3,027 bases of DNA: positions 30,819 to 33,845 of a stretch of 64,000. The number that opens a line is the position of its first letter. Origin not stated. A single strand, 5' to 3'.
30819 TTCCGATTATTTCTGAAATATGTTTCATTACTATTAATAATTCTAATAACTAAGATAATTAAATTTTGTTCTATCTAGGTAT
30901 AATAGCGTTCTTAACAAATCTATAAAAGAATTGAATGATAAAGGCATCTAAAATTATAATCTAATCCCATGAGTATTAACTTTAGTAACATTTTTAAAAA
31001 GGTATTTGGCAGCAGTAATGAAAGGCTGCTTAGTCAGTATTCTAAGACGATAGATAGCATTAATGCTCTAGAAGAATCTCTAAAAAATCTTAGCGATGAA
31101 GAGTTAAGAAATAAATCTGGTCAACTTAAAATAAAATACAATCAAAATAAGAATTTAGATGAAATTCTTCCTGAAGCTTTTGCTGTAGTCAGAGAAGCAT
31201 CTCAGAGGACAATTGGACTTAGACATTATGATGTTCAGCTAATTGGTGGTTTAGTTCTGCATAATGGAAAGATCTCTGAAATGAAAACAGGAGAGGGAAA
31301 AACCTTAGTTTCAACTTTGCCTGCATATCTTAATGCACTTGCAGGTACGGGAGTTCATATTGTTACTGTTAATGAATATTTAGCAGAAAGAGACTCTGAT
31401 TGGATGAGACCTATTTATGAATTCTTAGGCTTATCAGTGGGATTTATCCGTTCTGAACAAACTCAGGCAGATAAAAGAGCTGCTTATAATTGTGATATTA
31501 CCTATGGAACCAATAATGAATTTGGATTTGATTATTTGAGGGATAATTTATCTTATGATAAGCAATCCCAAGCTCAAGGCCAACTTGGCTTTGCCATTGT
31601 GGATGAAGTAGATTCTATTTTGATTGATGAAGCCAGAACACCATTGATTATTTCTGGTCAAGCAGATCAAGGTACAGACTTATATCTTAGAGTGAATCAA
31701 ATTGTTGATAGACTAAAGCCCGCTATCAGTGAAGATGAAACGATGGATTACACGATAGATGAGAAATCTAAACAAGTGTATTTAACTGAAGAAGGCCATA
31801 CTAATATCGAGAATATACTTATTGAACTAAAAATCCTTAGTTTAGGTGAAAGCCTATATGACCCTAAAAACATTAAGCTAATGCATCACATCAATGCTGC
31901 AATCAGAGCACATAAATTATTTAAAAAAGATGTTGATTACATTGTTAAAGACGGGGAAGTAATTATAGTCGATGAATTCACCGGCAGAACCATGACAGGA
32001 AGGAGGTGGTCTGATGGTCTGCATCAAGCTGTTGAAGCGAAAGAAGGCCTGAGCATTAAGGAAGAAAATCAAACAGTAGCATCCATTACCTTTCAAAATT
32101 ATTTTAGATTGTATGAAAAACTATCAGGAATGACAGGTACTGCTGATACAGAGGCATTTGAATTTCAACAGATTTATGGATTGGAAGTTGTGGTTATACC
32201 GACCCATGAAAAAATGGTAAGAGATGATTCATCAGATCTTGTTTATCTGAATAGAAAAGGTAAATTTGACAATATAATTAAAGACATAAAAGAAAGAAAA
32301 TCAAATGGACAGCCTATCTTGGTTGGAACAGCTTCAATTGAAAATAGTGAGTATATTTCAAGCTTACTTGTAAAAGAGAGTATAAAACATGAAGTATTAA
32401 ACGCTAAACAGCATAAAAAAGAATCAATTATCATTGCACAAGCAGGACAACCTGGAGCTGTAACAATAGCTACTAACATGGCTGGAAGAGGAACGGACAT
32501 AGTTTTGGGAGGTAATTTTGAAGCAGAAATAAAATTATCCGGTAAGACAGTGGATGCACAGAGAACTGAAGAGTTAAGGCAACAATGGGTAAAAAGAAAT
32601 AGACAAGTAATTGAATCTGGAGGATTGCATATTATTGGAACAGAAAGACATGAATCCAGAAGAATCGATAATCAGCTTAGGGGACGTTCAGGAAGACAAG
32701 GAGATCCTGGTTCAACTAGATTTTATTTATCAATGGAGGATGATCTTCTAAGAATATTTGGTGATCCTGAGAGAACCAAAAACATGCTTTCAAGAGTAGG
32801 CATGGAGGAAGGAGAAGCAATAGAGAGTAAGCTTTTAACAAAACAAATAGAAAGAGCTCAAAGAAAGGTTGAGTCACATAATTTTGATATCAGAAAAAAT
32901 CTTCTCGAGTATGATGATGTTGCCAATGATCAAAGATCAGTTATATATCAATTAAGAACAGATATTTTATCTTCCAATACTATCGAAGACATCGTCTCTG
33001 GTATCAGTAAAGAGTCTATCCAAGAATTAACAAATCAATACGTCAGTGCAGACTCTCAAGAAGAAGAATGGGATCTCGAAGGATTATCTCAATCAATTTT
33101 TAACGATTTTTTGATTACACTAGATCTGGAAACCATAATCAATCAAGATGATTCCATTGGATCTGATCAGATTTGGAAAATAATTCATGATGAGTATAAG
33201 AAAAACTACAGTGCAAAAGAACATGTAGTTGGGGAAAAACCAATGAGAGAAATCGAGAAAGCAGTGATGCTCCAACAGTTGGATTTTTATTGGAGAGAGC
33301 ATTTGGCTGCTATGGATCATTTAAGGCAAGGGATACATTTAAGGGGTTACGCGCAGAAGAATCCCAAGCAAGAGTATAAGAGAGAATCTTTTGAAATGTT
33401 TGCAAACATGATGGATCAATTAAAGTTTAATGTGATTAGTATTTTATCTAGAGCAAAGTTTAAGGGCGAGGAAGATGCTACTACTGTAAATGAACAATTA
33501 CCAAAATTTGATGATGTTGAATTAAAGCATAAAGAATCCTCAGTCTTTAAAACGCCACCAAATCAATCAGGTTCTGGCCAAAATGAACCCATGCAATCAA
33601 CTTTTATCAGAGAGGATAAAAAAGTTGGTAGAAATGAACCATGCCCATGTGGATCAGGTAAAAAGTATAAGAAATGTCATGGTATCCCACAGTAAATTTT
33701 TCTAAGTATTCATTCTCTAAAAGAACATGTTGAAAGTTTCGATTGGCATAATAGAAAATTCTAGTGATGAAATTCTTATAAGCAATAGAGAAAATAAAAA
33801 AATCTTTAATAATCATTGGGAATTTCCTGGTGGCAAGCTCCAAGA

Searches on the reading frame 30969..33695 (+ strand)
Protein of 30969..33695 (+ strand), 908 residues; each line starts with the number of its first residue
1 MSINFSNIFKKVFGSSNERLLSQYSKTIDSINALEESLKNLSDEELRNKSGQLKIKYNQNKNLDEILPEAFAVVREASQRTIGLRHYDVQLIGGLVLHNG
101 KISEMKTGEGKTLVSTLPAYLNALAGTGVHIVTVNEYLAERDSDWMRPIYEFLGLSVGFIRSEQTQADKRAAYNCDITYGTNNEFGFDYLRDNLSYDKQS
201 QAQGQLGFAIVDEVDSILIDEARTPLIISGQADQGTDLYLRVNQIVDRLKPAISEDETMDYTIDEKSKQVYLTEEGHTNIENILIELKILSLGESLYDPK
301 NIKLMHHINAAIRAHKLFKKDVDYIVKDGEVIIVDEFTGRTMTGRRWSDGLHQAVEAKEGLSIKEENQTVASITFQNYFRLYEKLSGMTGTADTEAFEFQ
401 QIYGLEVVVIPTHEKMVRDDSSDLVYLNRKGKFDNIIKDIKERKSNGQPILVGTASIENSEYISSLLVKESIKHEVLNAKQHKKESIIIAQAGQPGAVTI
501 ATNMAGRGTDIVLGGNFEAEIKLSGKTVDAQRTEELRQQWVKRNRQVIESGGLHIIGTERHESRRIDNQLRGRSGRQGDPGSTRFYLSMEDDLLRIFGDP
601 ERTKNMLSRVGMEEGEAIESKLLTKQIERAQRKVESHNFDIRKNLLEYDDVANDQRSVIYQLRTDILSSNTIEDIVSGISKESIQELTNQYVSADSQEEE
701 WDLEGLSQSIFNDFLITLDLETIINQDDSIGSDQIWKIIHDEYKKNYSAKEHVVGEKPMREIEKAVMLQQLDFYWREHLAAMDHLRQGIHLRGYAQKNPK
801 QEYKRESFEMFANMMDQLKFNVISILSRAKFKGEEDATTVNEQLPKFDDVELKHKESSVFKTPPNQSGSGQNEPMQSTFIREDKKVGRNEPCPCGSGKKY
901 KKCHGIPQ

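Call 7: search_protein_families(library=ncbifam, proteins=[window:30969-33695:+])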
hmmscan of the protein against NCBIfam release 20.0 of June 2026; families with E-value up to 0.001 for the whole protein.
window:30969-33695:+ (908 aa): 14 families
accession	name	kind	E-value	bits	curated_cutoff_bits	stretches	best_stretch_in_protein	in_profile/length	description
NF009538.1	PRK12904.1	equivalog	0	1242.4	814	1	8-831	1-813/814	preprotein translocase subunit SecA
TIGR00963.1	secA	equivalog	0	1111.7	800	1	31-817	1-786/787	preprotein translocase subunit SecA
NF006630.0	PRK09200.1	subfamily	7.5e-273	907.3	862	2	10-516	3-497/789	preprotein translocase subunit SecA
TIGR04397.1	SecA2_Bac_anthr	exception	5.6e-269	894.5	1085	2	10-516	2-495/774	accessory Sec system translocase SecA2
NF009536.0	PRK12901.1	equivalog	1.1e-265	884.8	1493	5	304-516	490-702/1118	preprotein translocase subunit SecA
TIGR03714.1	secA2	equivalog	6.9e-217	722.3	930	2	20-516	5-493/762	accessory Sec system translocase SecA2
NF012136.0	SecA2_Lm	equivalog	3.9e-196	653.4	1100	2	18-516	8-492/776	accessory Sec system translocase SecA2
TIGR04221.1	SecA2_Mycobac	equivalog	3.8e-192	640.5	725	2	7-696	3-645/762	accessory Sec system translocase SecA2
NF004088.0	PRK05590.1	equivalog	2.4e-11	44.2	140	1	875-905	134-164/166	hypothetical protein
NF007704.0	PRK10396.1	equivalog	4.4e-08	33.3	149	1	876-903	191-218/221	hypothetical protein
TIGR04102.1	SWIM_PBPRA1643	hypoth_equivalog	8.9e-08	32.5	68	1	880-904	83-107/108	PBPRA1643 family SWIM/SEC-C metal-binding motif protein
NF002449.0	PRK01617.1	equivalog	6.4e-07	29.9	141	1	884-905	132-153/154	hypothetical protein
NF002592.0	PRK02250.1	equivalog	8e-07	29.3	158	1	882-905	144-167/167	hypothetical protein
NF001213.0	PRK00183.1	equivalog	3.7e-05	23.8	158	1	884-904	132-152/157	hypothetical protein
